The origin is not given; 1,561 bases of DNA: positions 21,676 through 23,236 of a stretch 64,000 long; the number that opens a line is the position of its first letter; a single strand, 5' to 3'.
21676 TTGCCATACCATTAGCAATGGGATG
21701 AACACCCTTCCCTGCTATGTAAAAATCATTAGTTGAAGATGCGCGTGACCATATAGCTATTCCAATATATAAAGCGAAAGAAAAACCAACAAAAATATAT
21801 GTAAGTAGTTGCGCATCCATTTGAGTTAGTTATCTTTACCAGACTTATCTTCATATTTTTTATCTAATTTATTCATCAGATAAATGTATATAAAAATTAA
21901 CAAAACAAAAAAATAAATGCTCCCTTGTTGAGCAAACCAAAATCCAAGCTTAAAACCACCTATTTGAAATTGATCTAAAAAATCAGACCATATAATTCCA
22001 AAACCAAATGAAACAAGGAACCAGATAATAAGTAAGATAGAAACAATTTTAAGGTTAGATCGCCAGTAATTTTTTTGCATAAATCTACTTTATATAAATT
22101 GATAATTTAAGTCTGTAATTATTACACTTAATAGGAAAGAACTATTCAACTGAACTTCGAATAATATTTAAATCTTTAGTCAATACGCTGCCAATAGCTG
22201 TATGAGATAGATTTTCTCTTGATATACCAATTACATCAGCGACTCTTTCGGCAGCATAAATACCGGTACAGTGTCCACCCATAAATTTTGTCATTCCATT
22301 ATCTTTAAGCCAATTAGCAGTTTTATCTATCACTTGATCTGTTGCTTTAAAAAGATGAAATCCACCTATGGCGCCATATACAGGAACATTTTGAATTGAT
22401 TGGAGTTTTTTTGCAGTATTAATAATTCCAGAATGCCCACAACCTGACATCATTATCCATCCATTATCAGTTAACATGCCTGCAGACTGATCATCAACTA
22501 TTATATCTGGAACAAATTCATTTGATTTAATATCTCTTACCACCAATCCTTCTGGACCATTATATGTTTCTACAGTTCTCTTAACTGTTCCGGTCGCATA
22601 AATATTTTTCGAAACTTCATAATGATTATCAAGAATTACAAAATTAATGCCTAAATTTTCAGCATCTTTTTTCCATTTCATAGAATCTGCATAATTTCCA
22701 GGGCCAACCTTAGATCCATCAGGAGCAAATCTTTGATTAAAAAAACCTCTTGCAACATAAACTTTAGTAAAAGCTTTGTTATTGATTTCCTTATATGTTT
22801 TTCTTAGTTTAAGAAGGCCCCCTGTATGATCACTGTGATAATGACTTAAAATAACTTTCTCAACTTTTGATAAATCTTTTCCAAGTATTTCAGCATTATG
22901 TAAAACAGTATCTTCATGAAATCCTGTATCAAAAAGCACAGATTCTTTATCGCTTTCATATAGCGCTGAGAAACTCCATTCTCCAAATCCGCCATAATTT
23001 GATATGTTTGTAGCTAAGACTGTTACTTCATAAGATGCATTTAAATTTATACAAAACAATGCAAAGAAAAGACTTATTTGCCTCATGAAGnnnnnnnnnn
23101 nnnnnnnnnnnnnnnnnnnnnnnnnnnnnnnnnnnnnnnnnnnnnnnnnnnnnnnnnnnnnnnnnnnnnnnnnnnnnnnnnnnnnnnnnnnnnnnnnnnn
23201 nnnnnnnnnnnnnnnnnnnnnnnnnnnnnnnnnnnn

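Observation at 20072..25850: Fur-box-fronted string of three secreted proteins of unknown function plus a two-component Na+/solute symporter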

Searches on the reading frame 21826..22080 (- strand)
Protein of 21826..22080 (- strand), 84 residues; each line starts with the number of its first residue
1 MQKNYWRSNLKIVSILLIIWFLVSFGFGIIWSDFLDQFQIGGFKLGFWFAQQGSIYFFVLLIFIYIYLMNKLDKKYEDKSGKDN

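Call 4: search_protein_families(library=pfam, proteins=[window:21826-22080:-], max_evalue=0.01)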
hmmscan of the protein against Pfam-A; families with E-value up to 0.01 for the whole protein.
window:21826-22080:- (84 aa): 2 families
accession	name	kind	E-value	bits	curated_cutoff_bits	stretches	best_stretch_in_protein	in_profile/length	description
PF13937.11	DUF4212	-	1.4e-31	109.1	30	1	2-77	1-77/79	Domain of unknown function (DUF4212)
PF20563.3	DUF6773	-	0.0056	17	27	1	2-82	77-161/163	Family of unknown function (DUF6773)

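Call 5: search_protein_families(library=ncbifam, proteins=[window:21826-22080:-], max_evalue=0.01)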
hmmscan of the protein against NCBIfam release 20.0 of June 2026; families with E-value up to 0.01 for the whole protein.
window:21826-22080:- (84 aa): 1 family
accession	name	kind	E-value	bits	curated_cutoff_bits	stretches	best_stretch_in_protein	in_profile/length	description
TIGR03647.1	Na_symport_sm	subfamily_domain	2.2e-31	108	26.05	1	4-77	1-74/77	sodium/substrate symporter small subunit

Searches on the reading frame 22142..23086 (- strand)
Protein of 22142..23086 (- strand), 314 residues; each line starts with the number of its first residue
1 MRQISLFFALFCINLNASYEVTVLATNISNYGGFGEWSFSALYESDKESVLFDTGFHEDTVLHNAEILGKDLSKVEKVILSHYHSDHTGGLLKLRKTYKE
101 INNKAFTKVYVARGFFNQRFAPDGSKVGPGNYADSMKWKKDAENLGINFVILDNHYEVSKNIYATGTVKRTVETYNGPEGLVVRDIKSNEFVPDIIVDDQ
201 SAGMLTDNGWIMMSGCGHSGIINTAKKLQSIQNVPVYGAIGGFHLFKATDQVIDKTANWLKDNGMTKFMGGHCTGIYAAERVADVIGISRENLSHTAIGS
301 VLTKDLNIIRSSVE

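Call 4: search_protein_families(library=pfam, proteins=[window:22142-23086:-], max_evalue=0.01)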
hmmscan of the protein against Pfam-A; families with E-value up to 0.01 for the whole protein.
window:22142-23086:- (314 aa): 3 families
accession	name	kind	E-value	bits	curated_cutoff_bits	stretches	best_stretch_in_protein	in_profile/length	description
PF00753.33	Lactamase_B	-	9e-13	49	22.7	1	39-99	7-68/196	Metallo-beta-lactamase superfamily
PF12706.13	Lactamase_B_2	-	3.3e-07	30.6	27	1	50-111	3-62/200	Beta-lactamase superfamily domain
PF16661.11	Lactamase_B_6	-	0.0036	17.2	27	1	44-100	3-61/193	Metallo-beta-lactamase superfamily domain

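Call 5: search_protein_families(library=ncbifam, proteins=[window:22142-23086:-], max_evalue=0.01)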
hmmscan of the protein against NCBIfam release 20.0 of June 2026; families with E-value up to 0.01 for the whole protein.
window:22142-23086:- (314 aa): 31 families (the best 25 are shown)
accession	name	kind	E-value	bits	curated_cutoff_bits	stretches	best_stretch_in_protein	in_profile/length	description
NF012229.1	bla_class_B_core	domain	2.4e-07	31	100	1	42-97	19-74/139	metallo-beta-lactamase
NF008580.0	PRK11539.1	equivalog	6e-06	24.9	969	1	48-104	523-583/758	ComEC family protein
NF000801.0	PRK00055.1-3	equivalog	7.6e-06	25.2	252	1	40-110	22-89/307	ribonuclease Z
NF033088.2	bla_subclass_B1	equivalog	8.7e-06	25.5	200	1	40-103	32-97/217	subclass B1 metallo-beta-lactamase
NF033105.1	bla_subclass_B3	equivalog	1e-05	24.9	240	1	41-97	26-84/257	subclass B3 metallo-beta-lactamase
NF033185.1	B3_Acin_new2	exception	1.1e-05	24.7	625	1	25-97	40-112/285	putative subclass B3 metallo-beta-lactamase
NF033106.1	blaL1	exception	3.1e-05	23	560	1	43-130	64-154/290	L1 family subclass B3 metallo-beta-lactamase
TIGR02651.1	RNase_Z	equivalog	4.3e-05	22.7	292.95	1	42-111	22-88/302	ribonuclease Z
NF033184.1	B3_Acin_new1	exception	6.8e-05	22.1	580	1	27-96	40-109/283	putative subclass B3 metallo-beta-lactamase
NF047925.1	pyridox_lacton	equivalog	7e-05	22.7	325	1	58-175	72-190/268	4-pyridoxolactonase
NF041758.1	B1_blaCHM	exception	0.00014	21.2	475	1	40-108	61-129/246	CHM family subclass B1 metallo-beta-lactamase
NF000469.2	CAR_gen_B3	exception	0.00014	21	500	1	40-96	76-134/311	CAR family subclass B3 metallo-beta-lactamase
NF045700.1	AHLLactAttM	equivalog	0.00019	21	390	1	58-170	77-172/257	AttM family quorum-quenching N-acyl homoserine lactonase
NF000459.2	blaSPG-1_fam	exception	0.00019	20.6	550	1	42-96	55-111/285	SPG-1 family subclass B3 metallo-beta-lactamase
TIGR03307.1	PhnP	equivalog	0.00047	19.6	272.25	1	40-97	39-89/249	phosphonate metabolism protein PhnP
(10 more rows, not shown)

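Call 8: search_solved_structures(query=window:22142-23086:-, max_evalue=1)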
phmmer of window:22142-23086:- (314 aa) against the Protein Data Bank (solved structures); distinct sequences matched with E-value up to 1: 56.
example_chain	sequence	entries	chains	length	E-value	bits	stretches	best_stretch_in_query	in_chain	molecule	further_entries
2p4z_A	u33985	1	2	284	2.1e-22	82.9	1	17-277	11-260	Metal-dependent hydrolases of the beta-lactamase superfamily II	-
3h3e_A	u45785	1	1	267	3.2e-20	75.8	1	22-279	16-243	uncharacterized protein Tm1679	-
7dck_A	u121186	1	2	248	5.3e-20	75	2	19-97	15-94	Lactamase_B domain-containing protein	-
6u0y_A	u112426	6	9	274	0.00039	22.9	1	42-134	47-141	Putative metallo-beta-lactamase l1 (Beta-lactamase type ii) (Ec 3.5.2.6) (Penicillinase)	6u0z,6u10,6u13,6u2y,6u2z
6ua1_A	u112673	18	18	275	0.00039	22.9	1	42-134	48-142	Putative metallo-beta-lactamase l1 (Beta-lactamase type ii) (Ec 3.5.2.6) (Penicillinase)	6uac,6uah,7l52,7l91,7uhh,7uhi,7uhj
6uaf_A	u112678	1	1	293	0.00045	22.7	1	42-134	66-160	Putative metallo-beta-lactamase l1 (Beta-lactamase type ii) (Ec 3.5.2.6) (Penicillinase)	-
8hxe_A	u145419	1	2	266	0.00099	21.6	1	42-159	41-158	Metallo-beta-lactamase L1 type 3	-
8hxi_A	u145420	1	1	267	0.001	21.6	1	42-159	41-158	Metallo-beta-lactamase L1 type 3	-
8hxi_B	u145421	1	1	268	0.001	21.6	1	42-159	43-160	Metallo-beta-lactamase L1 type 3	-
1sml_A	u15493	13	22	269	0.001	21.6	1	42-159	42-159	PROTEIN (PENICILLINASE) | Metallo-beta-lactamase L1 | Metallo-beta-lactamase L1 type 3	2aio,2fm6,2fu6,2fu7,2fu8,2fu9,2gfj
5evb_A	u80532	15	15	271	0.001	21.5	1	42-159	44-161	Metallo-beta-lactamase L1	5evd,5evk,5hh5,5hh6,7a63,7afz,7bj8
7u2r_A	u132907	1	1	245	0.0018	20.8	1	40-96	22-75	Apyc1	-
2qjs_A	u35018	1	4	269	0.0051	19.3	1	42-159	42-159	Metallo-beta-lactamase L1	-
2nzf_A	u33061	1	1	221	0.0085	18.5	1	25-108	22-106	Beta-lactamase II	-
2nze_A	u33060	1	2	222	0.0086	18.5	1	25-108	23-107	Beta-lactamase II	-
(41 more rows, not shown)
